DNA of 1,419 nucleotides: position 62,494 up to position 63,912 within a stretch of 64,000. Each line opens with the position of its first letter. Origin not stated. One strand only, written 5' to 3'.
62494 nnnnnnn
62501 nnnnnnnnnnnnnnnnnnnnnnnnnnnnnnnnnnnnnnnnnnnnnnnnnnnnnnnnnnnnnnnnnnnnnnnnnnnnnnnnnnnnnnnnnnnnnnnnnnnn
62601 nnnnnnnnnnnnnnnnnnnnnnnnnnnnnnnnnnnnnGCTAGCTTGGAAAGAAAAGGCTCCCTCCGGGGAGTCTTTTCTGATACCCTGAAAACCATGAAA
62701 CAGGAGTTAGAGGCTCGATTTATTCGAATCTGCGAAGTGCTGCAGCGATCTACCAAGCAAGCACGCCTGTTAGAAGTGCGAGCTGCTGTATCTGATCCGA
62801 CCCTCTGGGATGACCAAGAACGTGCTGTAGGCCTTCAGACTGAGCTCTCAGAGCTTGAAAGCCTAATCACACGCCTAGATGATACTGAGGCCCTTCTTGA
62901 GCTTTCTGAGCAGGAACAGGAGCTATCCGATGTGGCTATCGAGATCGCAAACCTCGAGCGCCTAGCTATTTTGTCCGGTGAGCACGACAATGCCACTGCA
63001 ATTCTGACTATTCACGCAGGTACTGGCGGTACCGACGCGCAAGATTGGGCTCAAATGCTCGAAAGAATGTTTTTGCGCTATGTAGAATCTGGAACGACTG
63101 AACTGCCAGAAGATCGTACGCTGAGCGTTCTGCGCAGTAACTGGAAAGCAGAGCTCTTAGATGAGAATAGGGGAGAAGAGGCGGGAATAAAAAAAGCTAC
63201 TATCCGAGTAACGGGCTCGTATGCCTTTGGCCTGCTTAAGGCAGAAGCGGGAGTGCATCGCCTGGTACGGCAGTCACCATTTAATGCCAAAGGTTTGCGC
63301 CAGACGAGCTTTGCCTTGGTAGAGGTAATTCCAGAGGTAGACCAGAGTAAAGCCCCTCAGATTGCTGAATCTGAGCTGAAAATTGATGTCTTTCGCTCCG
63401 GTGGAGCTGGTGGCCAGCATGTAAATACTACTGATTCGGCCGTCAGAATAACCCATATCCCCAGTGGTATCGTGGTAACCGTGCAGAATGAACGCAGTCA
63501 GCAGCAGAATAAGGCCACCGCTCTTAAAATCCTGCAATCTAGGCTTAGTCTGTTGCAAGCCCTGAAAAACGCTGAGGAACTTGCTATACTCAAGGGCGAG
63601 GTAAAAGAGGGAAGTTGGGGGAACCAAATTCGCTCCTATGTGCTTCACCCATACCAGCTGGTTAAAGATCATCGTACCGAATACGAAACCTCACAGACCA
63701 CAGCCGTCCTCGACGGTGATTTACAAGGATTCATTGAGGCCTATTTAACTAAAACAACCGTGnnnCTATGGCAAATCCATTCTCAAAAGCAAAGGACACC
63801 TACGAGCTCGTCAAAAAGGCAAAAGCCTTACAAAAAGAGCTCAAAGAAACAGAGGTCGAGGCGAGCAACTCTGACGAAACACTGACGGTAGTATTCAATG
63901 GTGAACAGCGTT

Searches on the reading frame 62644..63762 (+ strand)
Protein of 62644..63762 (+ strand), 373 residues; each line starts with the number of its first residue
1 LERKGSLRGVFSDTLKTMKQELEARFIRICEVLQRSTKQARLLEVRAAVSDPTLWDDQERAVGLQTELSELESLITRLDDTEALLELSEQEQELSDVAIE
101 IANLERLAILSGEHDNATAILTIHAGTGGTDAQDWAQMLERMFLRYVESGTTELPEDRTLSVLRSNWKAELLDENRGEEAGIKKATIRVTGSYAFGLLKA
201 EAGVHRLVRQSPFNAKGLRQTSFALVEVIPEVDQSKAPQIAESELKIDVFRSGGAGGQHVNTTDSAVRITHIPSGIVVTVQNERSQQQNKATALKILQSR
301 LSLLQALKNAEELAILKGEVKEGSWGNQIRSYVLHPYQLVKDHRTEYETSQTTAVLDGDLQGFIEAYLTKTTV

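Call 27: search_protein_families(library=pfam, proteins=[window:62644-63762:+], max_evalue=0.01)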
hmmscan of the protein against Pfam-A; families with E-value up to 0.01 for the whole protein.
window:62644-63762:+ (373 aa): 2 families
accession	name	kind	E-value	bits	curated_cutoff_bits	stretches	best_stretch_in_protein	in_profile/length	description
PF03462.23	PCRF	-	9.2e-39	133.7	24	1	39-226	2-194/194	PCRF domain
PF00472.26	RF-1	-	1.3e-38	132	35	1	239-344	6-116/116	RF-1 domain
